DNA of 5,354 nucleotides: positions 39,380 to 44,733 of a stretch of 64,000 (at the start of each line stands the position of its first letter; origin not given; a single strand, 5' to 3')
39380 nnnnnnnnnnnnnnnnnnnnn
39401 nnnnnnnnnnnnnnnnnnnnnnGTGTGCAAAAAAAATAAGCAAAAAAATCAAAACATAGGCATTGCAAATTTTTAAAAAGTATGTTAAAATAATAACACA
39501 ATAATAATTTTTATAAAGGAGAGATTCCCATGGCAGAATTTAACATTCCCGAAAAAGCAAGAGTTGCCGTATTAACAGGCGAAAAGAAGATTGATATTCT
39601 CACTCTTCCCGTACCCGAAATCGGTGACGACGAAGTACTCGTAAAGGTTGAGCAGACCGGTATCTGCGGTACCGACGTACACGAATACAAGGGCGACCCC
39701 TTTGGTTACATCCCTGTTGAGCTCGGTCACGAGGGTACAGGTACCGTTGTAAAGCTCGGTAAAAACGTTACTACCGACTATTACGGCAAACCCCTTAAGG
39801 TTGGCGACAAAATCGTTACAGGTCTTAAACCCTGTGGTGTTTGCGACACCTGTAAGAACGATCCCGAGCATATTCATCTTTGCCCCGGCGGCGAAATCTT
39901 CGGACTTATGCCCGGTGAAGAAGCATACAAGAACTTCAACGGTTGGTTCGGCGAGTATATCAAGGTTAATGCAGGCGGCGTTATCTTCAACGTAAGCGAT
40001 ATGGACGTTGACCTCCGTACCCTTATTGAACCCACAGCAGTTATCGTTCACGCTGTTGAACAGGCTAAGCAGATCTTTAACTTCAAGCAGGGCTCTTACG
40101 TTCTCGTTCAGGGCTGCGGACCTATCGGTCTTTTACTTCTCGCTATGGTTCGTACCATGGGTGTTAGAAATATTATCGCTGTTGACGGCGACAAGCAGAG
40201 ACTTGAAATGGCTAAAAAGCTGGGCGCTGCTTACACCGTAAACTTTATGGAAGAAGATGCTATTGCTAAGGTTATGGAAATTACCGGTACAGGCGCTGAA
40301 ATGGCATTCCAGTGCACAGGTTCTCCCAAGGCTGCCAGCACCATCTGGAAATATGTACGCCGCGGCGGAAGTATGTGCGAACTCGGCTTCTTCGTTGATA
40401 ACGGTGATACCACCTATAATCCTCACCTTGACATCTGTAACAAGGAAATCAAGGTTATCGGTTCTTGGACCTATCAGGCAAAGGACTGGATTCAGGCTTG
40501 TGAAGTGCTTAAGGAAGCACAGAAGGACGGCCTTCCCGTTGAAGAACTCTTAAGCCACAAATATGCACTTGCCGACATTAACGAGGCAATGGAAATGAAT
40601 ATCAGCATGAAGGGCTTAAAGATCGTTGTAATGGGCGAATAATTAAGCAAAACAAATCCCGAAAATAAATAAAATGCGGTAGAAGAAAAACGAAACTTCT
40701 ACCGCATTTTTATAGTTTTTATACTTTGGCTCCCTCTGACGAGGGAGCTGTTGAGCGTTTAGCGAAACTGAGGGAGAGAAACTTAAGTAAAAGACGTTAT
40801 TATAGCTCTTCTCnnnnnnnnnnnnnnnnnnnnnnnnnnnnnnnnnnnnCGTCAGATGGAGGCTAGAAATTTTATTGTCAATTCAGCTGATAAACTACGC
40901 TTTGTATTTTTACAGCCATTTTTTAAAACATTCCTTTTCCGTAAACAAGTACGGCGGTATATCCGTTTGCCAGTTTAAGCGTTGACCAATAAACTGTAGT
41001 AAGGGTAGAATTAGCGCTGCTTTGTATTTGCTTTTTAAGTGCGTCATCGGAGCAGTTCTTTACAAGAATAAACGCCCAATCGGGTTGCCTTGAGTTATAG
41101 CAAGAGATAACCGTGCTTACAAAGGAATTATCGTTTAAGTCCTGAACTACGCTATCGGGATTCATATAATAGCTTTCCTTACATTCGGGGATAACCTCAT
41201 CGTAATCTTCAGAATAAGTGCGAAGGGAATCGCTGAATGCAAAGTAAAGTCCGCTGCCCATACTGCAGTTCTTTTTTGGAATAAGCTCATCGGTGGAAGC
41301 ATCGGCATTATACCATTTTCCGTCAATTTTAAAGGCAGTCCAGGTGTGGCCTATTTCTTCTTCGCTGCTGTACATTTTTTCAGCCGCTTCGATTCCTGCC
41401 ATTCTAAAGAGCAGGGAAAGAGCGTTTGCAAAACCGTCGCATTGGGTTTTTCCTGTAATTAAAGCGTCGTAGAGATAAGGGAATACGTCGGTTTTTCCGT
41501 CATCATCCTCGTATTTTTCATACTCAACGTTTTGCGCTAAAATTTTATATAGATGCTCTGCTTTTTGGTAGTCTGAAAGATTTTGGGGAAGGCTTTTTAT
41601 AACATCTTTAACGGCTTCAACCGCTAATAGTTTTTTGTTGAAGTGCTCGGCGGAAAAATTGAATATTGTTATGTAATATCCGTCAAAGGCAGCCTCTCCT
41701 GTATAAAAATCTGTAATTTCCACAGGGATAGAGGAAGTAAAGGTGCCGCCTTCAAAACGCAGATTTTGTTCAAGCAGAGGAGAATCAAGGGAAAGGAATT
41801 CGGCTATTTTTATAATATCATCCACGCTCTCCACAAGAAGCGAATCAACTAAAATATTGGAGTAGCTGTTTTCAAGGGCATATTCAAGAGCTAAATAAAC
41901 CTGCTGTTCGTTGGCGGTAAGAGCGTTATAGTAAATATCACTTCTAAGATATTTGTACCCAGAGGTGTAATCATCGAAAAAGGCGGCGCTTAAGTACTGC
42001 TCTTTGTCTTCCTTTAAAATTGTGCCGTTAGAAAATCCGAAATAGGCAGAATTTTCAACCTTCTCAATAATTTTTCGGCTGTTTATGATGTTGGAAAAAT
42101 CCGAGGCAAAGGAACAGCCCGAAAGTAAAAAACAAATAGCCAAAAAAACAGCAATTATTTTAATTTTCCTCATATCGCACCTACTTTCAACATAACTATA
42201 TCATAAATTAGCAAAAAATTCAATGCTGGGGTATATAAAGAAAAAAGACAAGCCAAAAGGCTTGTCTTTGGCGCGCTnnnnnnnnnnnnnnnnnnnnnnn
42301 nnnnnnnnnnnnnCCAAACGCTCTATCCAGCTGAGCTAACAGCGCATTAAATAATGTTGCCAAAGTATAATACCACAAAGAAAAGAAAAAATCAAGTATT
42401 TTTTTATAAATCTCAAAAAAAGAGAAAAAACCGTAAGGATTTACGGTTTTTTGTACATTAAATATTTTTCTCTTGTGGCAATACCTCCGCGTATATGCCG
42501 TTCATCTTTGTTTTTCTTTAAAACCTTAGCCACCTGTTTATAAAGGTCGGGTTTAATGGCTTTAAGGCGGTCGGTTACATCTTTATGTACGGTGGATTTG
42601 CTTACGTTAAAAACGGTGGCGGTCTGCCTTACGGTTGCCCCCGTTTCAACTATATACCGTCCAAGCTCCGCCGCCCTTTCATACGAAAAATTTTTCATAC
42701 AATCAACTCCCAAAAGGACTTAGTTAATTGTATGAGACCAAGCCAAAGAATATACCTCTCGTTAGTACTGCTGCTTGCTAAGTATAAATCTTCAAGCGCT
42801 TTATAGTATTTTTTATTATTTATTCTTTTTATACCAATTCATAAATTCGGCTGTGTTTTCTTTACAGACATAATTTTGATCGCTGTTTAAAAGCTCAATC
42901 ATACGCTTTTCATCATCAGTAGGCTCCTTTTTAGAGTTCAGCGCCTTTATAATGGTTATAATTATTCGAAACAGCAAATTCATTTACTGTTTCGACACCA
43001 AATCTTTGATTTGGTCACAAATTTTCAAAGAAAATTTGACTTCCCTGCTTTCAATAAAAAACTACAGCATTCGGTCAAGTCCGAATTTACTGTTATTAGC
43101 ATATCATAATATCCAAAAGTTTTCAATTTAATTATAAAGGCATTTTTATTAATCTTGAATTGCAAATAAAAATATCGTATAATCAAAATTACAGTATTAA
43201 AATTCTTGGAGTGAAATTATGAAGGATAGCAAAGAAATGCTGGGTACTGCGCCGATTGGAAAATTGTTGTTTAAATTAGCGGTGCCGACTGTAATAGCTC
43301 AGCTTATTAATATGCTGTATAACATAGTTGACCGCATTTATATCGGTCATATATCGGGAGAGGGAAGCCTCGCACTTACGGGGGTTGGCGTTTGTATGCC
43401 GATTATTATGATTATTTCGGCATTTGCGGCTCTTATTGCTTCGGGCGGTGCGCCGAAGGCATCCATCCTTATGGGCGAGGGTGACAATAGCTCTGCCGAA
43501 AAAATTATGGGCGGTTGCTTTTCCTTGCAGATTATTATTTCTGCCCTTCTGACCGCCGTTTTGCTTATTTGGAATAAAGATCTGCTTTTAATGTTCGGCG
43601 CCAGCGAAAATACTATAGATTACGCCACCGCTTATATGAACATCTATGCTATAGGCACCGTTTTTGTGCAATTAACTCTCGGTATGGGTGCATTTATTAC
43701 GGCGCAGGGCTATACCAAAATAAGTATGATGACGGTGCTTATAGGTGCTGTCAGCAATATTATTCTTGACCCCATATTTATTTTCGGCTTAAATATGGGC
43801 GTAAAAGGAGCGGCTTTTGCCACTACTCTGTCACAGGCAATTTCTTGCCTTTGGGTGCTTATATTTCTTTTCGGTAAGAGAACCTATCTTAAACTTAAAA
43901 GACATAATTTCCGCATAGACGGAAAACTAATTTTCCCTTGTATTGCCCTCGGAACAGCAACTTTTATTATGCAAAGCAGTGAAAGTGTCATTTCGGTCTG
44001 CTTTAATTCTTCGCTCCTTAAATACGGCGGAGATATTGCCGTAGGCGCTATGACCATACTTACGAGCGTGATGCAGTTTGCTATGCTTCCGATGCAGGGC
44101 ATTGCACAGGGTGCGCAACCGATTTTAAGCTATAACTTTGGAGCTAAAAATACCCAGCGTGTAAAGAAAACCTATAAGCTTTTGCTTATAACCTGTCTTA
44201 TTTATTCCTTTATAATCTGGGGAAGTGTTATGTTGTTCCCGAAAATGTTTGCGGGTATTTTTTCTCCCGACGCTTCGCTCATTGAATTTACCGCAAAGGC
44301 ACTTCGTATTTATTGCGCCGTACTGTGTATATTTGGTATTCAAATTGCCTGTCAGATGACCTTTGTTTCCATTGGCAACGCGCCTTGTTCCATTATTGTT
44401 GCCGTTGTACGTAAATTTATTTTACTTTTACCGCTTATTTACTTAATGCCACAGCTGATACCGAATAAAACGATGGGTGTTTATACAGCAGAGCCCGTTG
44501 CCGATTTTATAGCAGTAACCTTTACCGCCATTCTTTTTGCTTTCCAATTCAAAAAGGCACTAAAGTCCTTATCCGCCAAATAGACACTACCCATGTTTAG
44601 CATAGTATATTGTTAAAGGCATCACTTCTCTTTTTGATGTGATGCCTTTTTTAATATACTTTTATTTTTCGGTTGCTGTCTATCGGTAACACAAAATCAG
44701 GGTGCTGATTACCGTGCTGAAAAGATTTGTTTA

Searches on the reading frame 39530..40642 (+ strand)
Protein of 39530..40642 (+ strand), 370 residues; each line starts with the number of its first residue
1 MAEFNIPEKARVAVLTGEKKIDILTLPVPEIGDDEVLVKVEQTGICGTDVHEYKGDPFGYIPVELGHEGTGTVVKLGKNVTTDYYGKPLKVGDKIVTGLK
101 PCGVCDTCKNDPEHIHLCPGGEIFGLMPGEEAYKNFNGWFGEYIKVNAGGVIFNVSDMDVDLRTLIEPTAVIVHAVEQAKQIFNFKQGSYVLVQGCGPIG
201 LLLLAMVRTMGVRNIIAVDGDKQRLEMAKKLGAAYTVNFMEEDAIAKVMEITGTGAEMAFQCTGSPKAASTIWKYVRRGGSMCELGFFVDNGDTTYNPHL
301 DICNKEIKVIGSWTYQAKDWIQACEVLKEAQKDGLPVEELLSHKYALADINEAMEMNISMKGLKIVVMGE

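Call 105: search_protein_families(library=pfam, proteins=[window:39530-40642:+], max_evalue=0.00001)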
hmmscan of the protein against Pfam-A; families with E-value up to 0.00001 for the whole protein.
window:39530-40642:+ (370 aa): 3 families
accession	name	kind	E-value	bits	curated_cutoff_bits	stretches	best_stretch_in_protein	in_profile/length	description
PF00107.32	ADH_zinc_N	-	9e-26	90.8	31.8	1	198-328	1-128/129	Zinc-binding dehydrogenase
PF08240.17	ADH_N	-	3.7e-19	69.3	23.5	1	32-151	1-99/104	Alcohol dehydrogenase GroES-like domain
PF16912.11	Glu_dehyd_C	-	4.5e-17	62.7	34.9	1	163-357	4-201/211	Glucose dehydrogenase C-terminus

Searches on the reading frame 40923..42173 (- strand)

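Call 105: search_protein_families(library=pfam, proteins=[window:40923-42173:-], max_evalue=0.00001)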
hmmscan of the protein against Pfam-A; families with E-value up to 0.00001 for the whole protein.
window:40923-42173:- (416 aa): 1 family
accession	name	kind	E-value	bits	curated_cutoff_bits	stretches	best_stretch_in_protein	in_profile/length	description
PF01841.26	Transglut_core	-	7.1e-12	46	23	1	199-292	12-108/108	Transglutaminase-like superfamily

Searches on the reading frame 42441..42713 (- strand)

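Call 105: search_protein_families(library=pfam, proteins=[window:42441-42713:-], max_evalue=0.00001)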
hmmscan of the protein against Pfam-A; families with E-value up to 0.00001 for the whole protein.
window:42441-42713:- (90 aa): 1 family
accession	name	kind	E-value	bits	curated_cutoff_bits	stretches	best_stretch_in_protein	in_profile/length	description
PF12116.14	SpoIIID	-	4.3e-35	120.1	27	1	8-85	2-79/82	Stage III sporulation protein D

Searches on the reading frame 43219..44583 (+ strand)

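Call 105: search_protein_families(library=pfam, proteins=[window:43219-44583:+], max_evalue=0.00001)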
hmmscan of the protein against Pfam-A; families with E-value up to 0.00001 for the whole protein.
window:43219-44583:+ (454 aa): 1 family
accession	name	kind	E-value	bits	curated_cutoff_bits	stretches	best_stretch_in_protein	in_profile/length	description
PF01554.23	MatE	-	1.2e-42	145.7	24.9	2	23-186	1-161/161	MatE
